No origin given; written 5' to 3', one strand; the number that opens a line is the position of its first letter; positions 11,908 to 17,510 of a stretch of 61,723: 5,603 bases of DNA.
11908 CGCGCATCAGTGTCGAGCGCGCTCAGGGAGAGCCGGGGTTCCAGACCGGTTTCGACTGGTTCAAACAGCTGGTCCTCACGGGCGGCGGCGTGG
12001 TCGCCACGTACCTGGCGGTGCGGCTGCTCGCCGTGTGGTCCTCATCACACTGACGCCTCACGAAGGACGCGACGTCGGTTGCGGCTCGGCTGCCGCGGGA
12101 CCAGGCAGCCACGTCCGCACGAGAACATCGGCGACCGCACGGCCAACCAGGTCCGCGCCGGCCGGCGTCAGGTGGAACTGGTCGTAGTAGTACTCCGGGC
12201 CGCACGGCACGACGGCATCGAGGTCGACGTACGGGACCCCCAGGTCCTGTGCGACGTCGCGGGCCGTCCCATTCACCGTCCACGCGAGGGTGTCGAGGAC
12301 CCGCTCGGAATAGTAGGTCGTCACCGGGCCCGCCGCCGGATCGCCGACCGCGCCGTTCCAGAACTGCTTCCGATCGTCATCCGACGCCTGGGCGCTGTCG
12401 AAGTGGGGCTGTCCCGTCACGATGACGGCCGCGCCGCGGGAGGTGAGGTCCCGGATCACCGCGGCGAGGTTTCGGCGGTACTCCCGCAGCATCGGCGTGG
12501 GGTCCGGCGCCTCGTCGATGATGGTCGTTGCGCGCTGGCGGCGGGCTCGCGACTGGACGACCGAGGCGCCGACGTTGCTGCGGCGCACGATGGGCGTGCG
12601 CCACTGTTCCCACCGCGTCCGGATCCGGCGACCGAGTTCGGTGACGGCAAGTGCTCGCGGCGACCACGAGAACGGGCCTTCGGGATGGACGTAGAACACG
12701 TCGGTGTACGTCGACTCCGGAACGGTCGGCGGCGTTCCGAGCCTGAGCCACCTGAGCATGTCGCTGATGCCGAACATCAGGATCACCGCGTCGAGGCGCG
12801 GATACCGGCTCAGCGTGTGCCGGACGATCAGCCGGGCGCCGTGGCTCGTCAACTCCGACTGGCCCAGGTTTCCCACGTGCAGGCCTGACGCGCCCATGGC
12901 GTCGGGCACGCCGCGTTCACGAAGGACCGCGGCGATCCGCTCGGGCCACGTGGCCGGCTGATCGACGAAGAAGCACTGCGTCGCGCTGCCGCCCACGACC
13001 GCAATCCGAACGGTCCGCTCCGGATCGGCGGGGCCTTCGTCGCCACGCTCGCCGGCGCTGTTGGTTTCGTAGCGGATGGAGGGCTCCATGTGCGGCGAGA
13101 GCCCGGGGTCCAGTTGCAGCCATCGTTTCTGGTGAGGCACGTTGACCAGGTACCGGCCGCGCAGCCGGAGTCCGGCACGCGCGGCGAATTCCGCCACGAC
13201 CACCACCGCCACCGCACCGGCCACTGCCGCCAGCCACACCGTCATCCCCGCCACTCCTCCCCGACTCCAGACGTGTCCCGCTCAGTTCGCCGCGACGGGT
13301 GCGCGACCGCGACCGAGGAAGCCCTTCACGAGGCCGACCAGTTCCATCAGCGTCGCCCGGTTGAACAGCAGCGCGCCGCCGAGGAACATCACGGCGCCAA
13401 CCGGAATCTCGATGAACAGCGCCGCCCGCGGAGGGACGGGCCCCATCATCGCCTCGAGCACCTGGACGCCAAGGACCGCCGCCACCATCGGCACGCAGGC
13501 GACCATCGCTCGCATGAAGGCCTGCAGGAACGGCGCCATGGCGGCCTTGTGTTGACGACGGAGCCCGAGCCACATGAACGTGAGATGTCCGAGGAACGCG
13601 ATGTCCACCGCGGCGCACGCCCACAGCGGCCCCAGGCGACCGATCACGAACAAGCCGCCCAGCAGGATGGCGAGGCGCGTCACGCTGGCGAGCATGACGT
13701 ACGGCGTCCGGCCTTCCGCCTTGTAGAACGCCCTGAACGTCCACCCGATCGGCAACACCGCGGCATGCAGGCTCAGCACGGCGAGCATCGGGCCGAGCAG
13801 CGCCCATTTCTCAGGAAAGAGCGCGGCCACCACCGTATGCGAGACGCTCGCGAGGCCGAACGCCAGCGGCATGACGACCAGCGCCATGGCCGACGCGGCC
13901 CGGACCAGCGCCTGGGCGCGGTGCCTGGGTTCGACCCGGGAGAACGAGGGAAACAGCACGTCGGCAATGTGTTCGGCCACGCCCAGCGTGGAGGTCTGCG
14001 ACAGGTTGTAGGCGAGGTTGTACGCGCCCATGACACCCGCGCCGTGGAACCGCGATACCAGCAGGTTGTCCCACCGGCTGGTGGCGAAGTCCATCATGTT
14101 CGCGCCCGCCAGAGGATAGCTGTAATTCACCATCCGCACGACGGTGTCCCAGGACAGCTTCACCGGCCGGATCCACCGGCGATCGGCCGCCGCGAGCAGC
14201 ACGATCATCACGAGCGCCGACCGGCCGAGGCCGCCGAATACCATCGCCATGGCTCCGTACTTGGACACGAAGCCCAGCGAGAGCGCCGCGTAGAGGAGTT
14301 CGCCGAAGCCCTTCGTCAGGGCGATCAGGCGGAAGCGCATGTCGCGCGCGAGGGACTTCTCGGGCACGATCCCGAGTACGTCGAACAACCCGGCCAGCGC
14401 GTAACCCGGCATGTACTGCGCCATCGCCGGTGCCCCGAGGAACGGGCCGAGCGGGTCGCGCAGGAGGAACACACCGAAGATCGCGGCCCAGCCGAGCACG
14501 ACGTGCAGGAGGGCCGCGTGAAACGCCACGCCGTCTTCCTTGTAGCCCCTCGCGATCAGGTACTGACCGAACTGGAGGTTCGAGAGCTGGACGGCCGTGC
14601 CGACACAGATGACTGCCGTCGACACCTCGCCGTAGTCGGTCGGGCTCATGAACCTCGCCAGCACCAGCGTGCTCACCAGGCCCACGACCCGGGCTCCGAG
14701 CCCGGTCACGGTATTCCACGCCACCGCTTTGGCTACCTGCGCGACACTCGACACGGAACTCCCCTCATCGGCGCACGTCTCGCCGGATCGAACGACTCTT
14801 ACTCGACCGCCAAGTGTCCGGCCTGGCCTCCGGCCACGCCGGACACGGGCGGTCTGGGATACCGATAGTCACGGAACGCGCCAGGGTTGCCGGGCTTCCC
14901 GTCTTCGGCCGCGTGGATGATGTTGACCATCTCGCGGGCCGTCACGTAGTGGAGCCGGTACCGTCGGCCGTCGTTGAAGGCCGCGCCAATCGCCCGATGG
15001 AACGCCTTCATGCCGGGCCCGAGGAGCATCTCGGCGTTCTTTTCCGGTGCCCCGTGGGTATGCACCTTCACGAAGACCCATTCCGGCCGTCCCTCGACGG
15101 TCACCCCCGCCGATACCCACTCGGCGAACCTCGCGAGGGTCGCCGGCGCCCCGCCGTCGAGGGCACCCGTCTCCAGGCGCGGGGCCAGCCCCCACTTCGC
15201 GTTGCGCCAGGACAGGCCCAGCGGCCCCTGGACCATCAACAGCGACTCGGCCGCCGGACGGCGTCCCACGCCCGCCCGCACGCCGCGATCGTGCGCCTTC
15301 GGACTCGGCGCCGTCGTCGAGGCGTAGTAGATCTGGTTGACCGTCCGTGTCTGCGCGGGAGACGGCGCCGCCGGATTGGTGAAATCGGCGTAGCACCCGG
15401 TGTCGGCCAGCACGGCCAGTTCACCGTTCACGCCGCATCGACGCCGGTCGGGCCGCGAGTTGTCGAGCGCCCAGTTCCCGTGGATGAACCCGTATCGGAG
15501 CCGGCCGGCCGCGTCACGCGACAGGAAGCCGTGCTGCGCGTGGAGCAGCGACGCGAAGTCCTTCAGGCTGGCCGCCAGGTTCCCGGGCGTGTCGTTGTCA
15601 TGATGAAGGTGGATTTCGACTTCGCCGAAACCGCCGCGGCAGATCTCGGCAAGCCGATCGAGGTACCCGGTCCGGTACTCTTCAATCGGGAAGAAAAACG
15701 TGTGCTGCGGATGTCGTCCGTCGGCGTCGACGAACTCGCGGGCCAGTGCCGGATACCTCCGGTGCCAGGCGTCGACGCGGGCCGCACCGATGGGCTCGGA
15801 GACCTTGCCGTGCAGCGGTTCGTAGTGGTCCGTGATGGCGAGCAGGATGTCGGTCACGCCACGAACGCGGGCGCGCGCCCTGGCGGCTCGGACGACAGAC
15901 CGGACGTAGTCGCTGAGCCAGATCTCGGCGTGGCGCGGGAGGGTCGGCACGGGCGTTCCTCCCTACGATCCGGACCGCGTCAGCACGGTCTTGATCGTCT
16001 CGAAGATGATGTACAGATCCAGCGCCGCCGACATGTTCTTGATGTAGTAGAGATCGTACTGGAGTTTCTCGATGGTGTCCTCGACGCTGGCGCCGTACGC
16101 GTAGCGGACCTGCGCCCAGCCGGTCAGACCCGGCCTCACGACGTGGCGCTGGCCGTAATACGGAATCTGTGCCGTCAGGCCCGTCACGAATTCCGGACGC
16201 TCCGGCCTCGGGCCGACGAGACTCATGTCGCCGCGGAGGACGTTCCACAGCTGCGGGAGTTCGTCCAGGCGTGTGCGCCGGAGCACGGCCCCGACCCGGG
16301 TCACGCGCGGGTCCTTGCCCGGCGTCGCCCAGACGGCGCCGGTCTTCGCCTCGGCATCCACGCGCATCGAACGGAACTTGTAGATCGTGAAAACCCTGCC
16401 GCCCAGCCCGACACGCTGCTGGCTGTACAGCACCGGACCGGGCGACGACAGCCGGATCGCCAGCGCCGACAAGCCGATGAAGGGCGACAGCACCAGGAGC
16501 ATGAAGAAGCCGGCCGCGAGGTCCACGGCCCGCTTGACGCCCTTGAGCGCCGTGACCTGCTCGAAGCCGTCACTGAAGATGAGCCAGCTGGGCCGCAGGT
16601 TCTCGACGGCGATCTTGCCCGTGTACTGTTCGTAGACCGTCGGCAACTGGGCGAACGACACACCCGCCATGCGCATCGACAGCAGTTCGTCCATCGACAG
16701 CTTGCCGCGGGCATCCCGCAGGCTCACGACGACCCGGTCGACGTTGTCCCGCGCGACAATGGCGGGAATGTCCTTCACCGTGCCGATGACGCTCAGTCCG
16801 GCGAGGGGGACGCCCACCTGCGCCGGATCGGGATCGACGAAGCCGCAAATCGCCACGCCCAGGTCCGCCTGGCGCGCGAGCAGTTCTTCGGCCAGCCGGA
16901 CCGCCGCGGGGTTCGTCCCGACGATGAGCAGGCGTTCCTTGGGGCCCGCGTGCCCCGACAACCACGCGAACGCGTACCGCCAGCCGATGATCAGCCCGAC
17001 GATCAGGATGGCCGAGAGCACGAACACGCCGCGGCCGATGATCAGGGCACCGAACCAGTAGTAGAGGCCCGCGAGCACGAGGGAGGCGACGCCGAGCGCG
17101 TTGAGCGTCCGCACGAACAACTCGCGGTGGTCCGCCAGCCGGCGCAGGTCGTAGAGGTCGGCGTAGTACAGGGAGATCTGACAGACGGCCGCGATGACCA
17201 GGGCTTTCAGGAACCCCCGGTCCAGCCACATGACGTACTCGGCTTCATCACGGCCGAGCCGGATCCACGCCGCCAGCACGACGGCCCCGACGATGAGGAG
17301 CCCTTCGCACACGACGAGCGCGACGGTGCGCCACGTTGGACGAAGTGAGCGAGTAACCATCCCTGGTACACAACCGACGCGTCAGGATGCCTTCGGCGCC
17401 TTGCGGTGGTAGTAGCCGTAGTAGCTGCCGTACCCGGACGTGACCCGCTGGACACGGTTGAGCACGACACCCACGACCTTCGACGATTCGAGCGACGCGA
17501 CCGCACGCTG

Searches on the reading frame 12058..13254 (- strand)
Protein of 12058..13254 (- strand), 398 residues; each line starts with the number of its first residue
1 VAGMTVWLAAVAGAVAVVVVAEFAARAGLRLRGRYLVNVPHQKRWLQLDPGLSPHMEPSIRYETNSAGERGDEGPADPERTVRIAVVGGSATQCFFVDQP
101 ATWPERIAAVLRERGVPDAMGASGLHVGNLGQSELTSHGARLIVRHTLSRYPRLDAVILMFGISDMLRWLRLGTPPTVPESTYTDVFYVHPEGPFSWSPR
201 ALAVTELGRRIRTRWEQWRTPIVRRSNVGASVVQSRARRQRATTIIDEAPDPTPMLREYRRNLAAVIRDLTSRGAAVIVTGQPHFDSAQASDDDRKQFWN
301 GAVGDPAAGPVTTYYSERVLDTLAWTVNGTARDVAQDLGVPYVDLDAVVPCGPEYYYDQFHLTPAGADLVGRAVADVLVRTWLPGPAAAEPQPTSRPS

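Call 13: search_protein_families(library=ncbifam, proteins=[window:12058-13254:-], max_evalue=0.000001)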
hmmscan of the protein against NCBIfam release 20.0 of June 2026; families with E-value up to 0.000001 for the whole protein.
window:12058-13254:- (398 aa): 0 families

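Call 15: search_protein_families(library=pfam, proteins=[window:12058-13254:-], max_evalue=0.00001)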
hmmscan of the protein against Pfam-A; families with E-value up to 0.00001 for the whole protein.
window:12058-13254:- (398 aa): 2 families
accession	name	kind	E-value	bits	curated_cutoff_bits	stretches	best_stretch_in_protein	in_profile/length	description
PF13472.12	Lipase_GDSL_2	-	2.6e-15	57.8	32.9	1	87-368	2-177/178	GDSL-like Lipase/Acylhydrolase family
PF19040.6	SGNH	-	7.7e-06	26.2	27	0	249-375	123-247/248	SGNH domain (fused to AT3 domains)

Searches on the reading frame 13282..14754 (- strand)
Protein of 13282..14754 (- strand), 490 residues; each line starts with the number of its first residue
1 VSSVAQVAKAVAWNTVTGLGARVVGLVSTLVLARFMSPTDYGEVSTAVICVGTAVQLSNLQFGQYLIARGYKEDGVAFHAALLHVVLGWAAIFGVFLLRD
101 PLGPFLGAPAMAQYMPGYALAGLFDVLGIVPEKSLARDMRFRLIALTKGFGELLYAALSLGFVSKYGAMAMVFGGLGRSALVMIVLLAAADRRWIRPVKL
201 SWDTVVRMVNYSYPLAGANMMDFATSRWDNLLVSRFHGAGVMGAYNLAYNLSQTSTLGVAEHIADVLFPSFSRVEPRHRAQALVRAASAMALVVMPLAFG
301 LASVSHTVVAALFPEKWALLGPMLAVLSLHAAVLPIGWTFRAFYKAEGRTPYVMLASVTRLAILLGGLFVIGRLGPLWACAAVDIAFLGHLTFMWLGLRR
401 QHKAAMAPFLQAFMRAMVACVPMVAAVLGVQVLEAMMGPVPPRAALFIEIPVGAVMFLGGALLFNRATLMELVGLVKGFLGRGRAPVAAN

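Call 13: search_protein_families(library=ncbifam, proteins=[window:13282-14754:-], max_evalue=0.000001)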
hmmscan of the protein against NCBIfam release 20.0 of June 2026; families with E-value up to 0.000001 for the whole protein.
window:13282-14754:- (490 aa): 3 families
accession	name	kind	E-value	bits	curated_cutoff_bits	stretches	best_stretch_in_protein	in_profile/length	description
NF007773.0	PRK10459.1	equivalog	7.4e-36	124.2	273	1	6-473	6-476/492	MOP flippase family protein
NF047674.1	TeichurnBiosyTuaB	equivalog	2.8e-20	72.8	580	1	5-457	6-462/469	teichuronic acid biosynthesis protein TuaB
NF058658.1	Oglyco_Wzx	exception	2.1e-15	56.7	720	1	6-391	9-395/478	O-glycosylation flippase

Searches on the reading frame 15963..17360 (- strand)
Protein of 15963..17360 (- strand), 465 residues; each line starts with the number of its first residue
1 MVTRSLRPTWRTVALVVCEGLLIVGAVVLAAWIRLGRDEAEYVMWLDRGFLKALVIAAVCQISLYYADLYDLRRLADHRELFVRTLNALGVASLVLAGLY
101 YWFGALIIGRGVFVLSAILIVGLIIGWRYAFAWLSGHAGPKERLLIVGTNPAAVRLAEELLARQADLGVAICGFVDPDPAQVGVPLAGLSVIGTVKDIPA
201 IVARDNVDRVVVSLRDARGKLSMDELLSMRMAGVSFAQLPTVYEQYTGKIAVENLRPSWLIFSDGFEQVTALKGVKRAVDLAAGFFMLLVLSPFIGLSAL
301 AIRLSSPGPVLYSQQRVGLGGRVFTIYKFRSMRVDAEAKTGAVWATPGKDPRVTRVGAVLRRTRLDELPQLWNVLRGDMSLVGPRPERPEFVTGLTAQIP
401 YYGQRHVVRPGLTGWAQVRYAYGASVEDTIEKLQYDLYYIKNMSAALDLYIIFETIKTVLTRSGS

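Call 13: search_protein_families(library=ncbifam, proteins=[window:15963-17360:-], max_evalue=0.000001)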
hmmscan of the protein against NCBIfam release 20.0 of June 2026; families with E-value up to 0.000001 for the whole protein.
window:15963-17360:- (465 aa): 10 families
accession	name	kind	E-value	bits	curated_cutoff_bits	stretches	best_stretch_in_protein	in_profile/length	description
TIGR03013.1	EpsB_2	subfamily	8.6e-141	470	393.35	1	18-465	2-442/443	TIGR03013 family XrtA/PEP-CTERM system glycosyltransferase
TIGR03025.1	EPS_sugtrans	subfamily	1e-125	420.5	295.55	1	21-464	5-443/445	exopolysaccharide biosynthesis polyprenyl glycosylphosphotransferase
TIGR03023.1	WcaJ_sugtrans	equivalog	1.5e-99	334.4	410.75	1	20-461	4-448/453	undecaprenyl-phosphate glucose phosphotransferase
TIGR03022.1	WbaP_sugtrans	subfamily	2.7e-63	214.8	403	1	26-464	12-454/456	undecaprenyl-phosphate galactose phosphotransferase WbaP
NF050817.1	PolSacchBiosHfsE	equivalog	5.8e-54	183.6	750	1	49-460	47-460/467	polysaccharide biosynthesis protein HfsE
NF007518.0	PRK10124.1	equivalog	2e-50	171.9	684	1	51-456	50-454/464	undecaprenyl-phosphate glucose phosphotransferase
NF041877.1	EPS_EpsZ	equivalog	8.5e-46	156.5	800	1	21-464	17-457/459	exopolysaccharide biosynthesis polyisoprenyl-phosphate hexose-1-phosphate transferase EpsZ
NF052601.1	undeca_RfbP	equivalog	3.1e-40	138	330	1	271-461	40-237/244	undecaprenyl-phosphate galactose phosphotransferase family protein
NF011751.0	PRK15204.1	equivalog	3.8e-30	104.9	907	1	274-464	278-474/476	undecaprenyl-phosphate galactose phosphotransferase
NF045514.1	glycotran_HepC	equivalog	1.9e-27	96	140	1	271-386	112-211/220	heterocyst development glycosyltransferase HepC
